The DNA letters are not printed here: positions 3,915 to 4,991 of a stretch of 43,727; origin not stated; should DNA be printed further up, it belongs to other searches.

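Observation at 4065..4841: Lipoprotein clan GH-A glycosidase fused into the lysis cassette in the spanin position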

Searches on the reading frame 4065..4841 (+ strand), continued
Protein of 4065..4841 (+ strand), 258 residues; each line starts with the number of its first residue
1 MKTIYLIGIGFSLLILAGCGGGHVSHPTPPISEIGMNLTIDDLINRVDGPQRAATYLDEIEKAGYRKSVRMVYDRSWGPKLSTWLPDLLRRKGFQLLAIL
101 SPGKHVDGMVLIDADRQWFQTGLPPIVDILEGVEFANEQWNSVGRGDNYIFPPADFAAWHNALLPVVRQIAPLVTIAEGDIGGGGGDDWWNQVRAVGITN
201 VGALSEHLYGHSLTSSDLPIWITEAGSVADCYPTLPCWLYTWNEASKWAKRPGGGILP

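Call 28: fold_search(model_id=the predicted structure, library=viral)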
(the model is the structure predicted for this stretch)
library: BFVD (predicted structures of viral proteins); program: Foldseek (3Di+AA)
matches with E <= 10: 717; with E <= 0.001: 10
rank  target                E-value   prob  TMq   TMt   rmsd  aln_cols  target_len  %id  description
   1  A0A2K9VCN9            8.8e-06  1.00  0.60  0.29   6.8       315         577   14  Glycosyl hydrolase [Lactobacillus phage Bacchae]
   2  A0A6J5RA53            8.8e-06  1.00  0.52  0.36  10.4       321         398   12  Glycoside hydrolase, family 5 [uncultured Caudovirales phage]
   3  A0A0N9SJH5            1.2e-05  1.00  0.46  0.16   7.3       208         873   15  Glycoside hydrolase family 5 domain-containing protein [Pseudomonas phage POR1]
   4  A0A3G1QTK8            1.6e-04  1.00  0.51  0.21   7.6       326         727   14  Putative cellulase or glycoside hydrolase [Erwinia phage phiEaP8]
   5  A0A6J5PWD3            1.7e-04  1.00  0.53  0.43   6.2       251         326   13  Glycoside hydrolase family 5 domain-containing protein [uncultured Caudovirales phage]
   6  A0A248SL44            1.8e-04  1.00  0.54  0.20   8.8       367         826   12  Endoglucanase [Klebsiella phage SopranoGao]
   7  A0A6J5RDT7            2.5e-04  1.00  0.48  0.19  12.6       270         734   14  Glycoside hydrolase, family 5 [uncultured Caudovirales phage]
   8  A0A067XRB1            2.6e-04  1.00  0.52  0.36   5.3       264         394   14  (no name in the UniProt tables at hand)
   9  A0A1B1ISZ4            7.6e-04  1.00  0.41  0.24   7.4       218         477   14  (no name in the UniProt tables at hand)
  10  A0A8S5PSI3            8.5e-04  1.00  0.38  0.19   7.7       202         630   14  lysozyme [Siphoviridae sp. ct96x5]
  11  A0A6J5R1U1            1.3e-03  1.00  0.43  0.23   9.3       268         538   16  Uncharacterized protein [uncultured Caudovirales phage]
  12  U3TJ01                1.8e-03  1.00  0.49  0.33   8.9       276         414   14  Uncharacterized protein [Ralstonia phage RSB3]
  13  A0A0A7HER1            4.6e-03  0.96  0.38  0.21  11.8       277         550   14  lysozyme [Arthrobacter phage vB_ArtM-ArV1]
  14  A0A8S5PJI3            5.5e-03  0.99  0.40  0.34   7.1       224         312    8  lysozyme [Siphoviridae sp. ctOSJ35]
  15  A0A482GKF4            6.9e-03  1.00  0.47  0.16   7.6       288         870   11  Tail protein [Escherichia phage vB_EcoM_Goslar]
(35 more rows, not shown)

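Call 29: find_related_loci(query=A1, collection=genome_contigs, flank=10000)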
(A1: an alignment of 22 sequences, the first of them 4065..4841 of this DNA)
Query A1 (258 aa) in genome_contigs; peptide patterns used: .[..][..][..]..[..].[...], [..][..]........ (x = any residue, [..] = any of these).
53 stretches matched a pattern; 1 encode a relative of the query (tblastn E <= 1e-3); 1 distinct loci.
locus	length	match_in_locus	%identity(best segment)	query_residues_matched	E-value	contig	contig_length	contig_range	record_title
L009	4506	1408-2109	70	25-258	2e-114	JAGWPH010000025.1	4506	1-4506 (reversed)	MAG: Betaproteobacteria bacterium isolate REEB275 k141_314602, whole genome shotgun sequence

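Call 30: find_related_loci(query=A1, collection=viral_contigs, flank=10000)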
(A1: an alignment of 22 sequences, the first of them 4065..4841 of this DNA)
Query A1 (258 aa) in viral_contigs; peptide patterns used: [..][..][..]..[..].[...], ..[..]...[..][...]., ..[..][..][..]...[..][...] (x = any residue, [..] = any of these).
111 stretches matched a pattern; 1 encode a relative of the query (tblastn E <= 1e-3); 1 distinct loci.
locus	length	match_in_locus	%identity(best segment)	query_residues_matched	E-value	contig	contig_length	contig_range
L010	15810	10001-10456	36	35-199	3e-25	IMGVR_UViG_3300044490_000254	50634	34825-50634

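Call 32: search_dna_similar(query=window:4065-4841:+, collection=phages, mode=protein, max_rows=15, max_evalue=1)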
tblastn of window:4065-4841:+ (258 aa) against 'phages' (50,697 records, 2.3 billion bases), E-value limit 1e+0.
No match.

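Call 34: search_protein_families(library=pfam, alignment_id=A1, max_evalue=10)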
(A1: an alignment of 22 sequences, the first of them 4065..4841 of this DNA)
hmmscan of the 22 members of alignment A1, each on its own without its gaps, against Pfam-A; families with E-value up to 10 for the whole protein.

A. member 1, window:4065-4841:+ (258 aa): 0 families

B. families by the number of members that match (of 22 scanned): 2 families
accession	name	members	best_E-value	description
PF08139.17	LPAM_1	4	0.11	Prokaryotic membrane lipoprotein lipid attachment site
PF11790.14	Glyco_hydro_cc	2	0.053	Glycosyl hydrolase catalytic core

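Call 39: search_protein_representatives(alignment_id=A1)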
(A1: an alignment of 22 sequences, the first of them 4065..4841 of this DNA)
Query: 22 sequences, 263 profile positions. Proteins with E-value up to 0.001 (for the whole library): 45; up to 1e-10: 29; up to 1e-30: 18. The best 45 are listed.
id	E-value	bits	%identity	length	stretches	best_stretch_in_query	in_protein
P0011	8.9e-125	431.7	-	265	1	1-263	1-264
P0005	8.1e-112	389.2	-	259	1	1-263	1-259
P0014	2.7e-93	328.5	-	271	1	2-262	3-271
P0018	9.1e-87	307.1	-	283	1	3-263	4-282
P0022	5.0e-82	291.6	-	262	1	9-263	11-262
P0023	2.8e-56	207.1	-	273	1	5-245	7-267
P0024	4.3e-55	203.3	-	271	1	6-259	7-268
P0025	1.2e-54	201.9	-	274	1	5-262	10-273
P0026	1.3e-51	191.9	-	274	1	8-260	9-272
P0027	1.6e-51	191.6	-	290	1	20-261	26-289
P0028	2.8e-46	174.4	-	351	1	31-263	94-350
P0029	2.8e-43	164.5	-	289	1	1-250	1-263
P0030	2.0e-41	158.5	-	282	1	4-260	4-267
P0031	4.7e-39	150.7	-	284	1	30-260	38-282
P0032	3.0e-38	148.1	-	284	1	9-260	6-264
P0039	1.7e-23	99.7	-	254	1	32-250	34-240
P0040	6.2e-23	97.9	-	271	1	6-246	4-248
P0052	3.5e-06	43.0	-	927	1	83-247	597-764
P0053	4.5e-06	42.6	-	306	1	67-240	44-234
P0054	1.2e-05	41.2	-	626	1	80-220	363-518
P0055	1.6e-05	40.8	-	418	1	88-232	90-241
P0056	4.0e-05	39.5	-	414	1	96-215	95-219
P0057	6.4e-05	38.8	-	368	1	86-221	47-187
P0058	1.1e-04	38.1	-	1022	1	79-214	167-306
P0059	1.2e-04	37.9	-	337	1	10-231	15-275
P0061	3.1e-04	36.6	-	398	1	143-231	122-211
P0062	3.1e-04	36.6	-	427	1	78-227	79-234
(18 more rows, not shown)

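Call 40: search_protein_families(library=pfam, proteins=[P0052, P0053, P0054, P0055, P0056, P0057, P0058, P0059, P0061, P0062], max_evalue=0.01)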
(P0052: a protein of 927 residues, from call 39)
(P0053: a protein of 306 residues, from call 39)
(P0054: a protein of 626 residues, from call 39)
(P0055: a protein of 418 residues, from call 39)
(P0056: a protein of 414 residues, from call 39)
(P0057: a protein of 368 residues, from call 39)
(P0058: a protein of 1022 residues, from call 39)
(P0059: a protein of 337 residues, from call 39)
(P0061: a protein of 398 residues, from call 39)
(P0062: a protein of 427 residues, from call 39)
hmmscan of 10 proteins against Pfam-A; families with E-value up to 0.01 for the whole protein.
P0052 (927 aa): 3 families
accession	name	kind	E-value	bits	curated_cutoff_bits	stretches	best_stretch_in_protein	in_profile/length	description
PF01471.23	PG_binding_1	-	1.4e-16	60.8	23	2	136-181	1-38/57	Putative peptidoglycan binding domain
PF00150.24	Cellulase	-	6.7e-09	36.1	23.5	1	556-703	18-172/272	Cellulase (glycosyl hydrolase family 5)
PF02449.21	Glyco_hydro_42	-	0.0027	17.5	21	0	564-612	16-65/376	Beta-galactosidase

P0053 (306 aa): 3 families
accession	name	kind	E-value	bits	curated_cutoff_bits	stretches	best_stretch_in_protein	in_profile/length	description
PF11790.14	Glyco_hydro_cc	-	4.8e-08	33.3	21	1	92-240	53-189/237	Glycosyl hydrolase catalytic core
PF01229.23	Glyco_hydro_39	-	2.3e-05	23.9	26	1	110-197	151-229/472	Glycosyl hydrolases family 39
PF00150.24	Cellulase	-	0.00016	21.7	23.5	1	100-235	112-249/272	Cellulase (glycosyl hydrolase family 5)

P0054 (626 aa): 0 families

P0055 (418 aa): 1 family
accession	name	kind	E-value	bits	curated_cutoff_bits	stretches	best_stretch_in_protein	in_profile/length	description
PF11790.14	Glyco_hydro_cc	-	0.0061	16.6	21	1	189-320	117-229/237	Glycosyl hydrolase catalytic core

P0056 (414 aa): 2 families
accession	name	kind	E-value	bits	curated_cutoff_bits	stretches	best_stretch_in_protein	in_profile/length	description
PF00150.24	Cellulase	-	2.8e-05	24.2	23.5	1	24-259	5-241/272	Cellulase (glycosyl hydrolase family 5)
PF11790.14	Glyco_hydro_cc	-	8.3e-05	22.7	21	1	185-316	109-228/237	Glycosyl hydrolase catalytic core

P0057 (368 aa): 1 family
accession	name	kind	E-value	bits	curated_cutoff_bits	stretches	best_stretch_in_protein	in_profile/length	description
PF00150.24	Cellulase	-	1.3e-05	25.2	23.5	1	18-245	34-266/272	Cellulase (glycosyl hydrolase family 5)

P0058 (1022 aa): 3 families
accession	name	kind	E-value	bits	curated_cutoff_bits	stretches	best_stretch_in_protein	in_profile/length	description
PF11790.14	Glyco_hydro_cc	-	4.7e-05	23.5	21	1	266-390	109-216/237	Glycosyl hydrolase catalytic core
PF00150.24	Cellulase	-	0.00071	19.6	23.5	1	117-381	8-266/272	Cellulase (glycosyl hydrolase family 5)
PF11589.14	DUF3244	-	0.0044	17.4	25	0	27-98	16-88/96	Domain of unknown function (DUF3244)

P0059 (337 aa): 0 families

P0061 (398 aa): 3 families
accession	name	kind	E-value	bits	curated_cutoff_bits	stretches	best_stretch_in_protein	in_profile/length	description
PF00150.24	Cellulase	-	2.4e-07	30.9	23.5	1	36-272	54-268/272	Cellulase (glycosyl hydrolase family 5)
PF11790.14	Glyco_hydro_cc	-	1.7e-05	24.9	21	1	148-281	106-223/237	Glycosyl hydrolase catalytic core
PF06347.19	SH3_4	-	0.00096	19.3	24.1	0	329-350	3-24/56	Bacterial SH3 domain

P0062 (427 aa): 0 families

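Call 46: find_related_loci(query=A1, collection=metagenome_contigs, flank=10000)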
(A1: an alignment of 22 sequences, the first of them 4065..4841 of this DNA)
Query A1 (258 aa) in metagenome_contigs; peptide patterns used: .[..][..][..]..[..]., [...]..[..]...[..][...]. (x = any residue, [..] = any of these).
600 stretches matched a pattern, but none encodes a relative of the query by tblastn (E <= 1e-3).

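Call 61: find_encoding_contigs(protein=P0026, flank=6000, max_places=2)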
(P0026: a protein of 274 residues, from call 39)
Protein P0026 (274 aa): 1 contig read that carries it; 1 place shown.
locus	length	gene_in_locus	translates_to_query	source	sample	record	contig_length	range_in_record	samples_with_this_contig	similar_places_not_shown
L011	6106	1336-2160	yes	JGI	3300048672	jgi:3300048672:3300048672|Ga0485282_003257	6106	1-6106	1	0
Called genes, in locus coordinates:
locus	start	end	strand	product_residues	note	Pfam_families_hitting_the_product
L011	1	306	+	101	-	?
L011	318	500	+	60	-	PF11450:DUF3008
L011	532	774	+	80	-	-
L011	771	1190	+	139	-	PF07486:Hydrolase_2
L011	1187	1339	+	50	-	-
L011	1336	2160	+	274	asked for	-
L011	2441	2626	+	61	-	-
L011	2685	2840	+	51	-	-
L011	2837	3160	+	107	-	-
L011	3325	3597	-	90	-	-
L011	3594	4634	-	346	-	PF00145:DNA_methylase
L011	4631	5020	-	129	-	PF12728:HTH_17 (faint)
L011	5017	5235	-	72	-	-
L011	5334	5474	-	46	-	-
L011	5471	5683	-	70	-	-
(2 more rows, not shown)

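Call 62: find_encoding_contigs(protein=P0039, flank=6000, max_places=2)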
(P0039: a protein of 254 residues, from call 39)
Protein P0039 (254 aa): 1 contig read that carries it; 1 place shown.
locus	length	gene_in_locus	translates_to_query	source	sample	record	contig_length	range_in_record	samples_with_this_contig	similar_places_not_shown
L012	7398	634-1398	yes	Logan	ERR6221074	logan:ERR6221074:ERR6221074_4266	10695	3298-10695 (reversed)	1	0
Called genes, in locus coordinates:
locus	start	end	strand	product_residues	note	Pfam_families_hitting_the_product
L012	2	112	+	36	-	?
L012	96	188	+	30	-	-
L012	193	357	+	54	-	-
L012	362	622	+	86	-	-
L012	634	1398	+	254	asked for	-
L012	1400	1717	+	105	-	-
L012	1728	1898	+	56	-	-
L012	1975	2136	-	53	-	-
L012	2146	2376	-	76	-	-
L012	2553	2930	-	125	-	-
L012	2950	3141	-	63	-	-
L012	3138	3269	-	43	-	-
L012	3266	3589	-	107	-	PF24875:DUF7736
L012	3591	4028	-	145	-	PF12728:HTH_17 (weak)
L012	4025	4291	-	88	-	-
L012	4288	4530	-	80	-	-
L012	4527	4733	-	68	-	-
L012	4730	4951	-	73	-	-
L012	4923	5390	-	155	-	-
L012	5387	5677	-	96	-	-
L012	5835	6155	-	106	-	-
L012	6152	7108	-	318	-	-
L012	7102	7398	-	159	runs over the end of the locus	PF13392:HNH_3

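Call 63: find_encoding_contigs(protein=P0027, flank=6000, max_places=2)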
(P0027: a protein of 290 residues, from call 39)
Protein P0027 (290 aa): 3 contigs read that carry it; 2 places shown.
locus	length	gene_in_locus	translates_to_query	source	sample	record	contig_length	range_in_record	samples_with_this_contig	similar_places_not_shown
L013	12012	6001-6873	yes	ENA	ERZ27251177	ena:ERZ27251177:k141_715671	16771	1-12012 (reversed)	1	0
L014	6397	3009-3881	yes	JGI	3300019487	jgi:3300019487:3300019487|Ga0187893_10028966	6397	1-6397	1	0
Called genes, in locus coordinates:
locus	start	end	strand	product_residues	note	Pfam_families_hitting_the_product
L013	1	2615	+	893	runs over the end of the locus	-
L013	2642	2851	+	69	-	-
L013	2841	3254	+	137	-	-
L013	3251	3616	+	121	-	-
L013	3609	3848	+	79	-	-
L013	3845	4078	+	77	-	-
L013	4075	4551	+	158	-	-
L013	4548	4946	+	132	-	-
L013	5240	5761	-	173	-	-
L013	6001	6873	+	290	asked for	-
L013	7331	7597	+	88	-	-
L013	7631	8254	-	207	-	-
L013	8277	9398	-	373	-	PF00589:Phage_integrase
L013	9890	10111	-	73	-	-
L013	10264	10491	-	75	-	-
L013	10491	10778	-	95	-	-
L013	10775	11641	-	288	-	PF02272:DHHA1 (weak)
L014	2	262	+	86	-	?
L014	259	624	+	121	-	-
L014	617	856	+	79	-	-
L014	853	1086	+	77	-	-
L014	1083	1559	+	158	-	-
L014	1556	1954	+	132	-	-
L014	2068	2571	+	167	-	-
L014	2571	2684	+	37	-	-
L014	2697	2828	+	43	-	-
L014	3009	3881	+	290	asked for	-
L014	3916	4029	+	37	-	-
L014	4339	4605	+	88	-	-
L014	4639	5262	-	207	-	-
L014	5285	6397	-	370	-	?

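Call 64: find_encoding_contigs(protein=P0029, flank=6000, max_places=2)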
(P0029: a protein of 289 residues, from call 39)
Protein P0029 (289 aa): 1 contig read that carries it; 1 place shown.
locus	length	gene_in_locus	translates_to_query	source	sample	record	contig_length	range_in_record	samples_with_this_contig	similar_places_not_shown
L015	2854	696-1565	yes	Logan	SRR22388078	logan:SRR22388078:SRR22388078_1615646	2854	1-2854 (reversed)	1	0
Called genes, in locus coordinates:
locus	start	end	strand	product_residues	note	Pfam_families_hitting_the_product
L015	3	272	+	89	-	?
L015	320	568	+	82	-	-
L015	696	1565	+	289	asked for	-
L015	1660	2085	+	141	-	PF13539:Peptidase_M15_4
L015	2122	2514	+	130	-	-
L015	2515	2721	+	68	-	-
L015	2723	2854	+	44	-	?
